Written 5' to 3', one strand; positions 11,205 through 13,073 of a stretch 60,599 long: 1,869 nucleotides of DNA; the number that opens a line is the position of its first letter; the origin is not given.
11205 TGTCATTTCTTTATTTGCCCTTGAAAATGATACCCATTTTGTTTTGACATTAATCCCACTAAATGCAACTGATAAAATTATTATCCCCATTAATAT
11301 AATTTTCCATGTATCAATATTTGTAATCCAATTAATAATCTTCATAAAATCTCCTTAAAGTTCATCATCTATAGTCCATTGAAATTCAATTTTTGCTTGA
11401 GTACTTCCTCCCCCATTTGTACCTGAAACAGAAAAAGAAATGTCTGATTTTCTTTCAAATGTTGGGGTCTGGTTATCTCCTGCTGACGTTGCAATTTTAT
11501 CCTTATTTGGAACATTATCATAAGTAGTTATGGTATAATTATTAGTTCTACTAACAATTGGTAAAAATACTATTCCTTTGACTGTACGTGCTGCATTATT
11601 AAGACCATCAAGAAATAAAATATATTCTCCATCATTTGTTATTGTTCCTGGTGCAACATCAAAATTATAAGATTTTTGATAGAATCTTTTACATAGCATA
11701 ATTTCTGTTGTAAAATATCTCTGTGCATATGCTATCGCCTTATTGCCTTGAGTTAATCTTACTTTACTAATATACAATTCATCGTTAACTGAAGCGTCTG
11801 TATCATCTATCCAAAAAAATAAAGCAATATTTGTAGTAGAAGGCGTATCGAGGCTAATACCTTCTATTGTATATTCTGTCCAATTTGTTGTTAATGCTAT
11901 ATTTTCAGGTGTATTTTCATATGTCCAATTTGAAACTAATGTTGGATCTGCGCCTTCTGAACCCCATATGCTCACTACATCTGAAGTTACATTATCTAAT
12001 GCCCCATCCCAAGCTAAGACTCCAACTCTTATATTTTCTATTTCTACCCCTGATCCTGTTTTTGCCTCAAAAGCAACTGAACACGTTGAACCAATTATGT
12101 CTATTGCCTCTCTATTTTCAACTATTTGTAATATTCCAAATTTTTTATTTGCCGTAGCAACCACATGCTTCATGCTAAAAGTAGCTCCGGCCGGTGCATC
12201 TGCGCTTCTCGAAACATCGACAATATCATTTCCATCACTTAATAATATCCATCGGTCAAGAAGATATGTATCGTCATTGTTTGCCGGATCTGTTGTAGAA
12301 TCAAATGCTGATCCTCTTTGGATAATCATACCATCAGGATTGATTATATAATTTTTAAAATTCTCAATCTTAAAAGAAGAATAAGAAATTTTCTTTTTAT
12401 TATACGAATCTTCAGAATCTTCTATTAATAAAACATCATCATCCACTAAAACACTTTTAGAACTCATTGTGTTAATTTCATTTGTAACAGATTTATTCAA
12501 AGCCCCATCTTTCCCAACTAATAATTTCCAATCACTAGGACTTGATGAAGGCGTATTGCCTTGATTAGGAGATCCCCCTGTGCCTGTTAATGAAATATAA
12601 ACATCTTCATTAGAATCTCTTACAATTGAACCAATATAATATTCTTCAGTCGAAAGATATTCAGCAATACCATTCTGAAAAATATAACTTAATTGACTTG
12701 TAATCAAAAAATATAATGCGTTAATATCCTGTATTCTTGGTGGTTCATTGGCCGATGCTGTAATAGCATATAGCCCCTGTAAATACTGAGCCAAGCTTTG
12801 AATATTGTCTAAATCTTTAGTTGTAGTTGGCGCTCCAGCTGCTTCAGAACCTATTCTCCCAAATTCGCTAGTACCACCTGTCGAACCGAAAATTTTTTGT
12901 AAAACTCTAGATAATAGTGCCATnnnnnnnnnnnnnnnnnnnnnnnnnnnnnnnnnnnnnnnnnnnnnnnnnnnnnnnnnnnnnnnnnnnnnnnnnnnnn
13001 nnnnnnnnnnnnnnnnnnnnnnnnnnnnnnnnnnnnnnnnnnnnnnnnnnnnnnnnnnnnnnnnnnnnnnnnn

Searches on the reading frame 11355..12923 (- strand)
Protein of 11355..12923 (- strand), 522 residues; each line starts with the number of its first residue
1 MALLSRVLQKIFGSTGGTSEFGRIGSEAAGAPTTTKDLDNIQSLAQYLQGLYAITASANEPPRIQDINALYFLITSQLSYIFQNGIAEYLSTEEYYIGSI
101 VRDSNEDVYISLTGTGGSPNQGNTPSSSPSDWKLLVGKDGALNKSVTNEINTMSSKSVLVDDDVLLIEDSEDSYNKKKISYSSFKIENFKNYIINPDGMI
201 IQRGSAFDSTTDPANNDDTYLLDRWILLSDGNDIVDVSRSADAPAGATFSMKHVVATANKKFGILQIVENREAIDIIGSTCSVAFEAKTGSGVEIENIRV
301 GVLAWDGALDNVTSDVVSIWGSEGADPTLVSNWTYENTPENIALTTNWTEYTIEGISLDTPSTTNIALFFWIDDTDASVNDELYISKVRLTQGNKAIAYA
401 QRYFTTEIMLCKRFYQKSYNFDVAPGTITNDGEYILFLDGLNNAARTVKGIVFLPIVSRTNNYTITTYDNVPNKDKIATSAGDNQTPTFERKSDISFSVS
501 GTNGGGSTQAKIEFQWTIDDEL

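Call 34: search_protein_families(library=phrogs, proteins=[window:11355-12923:-], max_evalue=0.00001)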
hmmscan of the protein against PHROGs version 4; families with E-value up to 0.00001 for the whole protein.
window:11355-12923:- (522 aa): 3 families
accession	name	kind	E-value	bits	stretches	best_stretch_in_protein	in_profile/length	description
phrog_4492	-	tail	5.9e-27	95.3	1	61-521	670-1095/1096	tail fiber protein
phrog_27782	-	unknown function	5.6e-17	62.6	1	190-432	314-556/644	-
phrog_20878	-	tail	5.7e-09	36.9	1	58-154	33-122/365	tail fiber protein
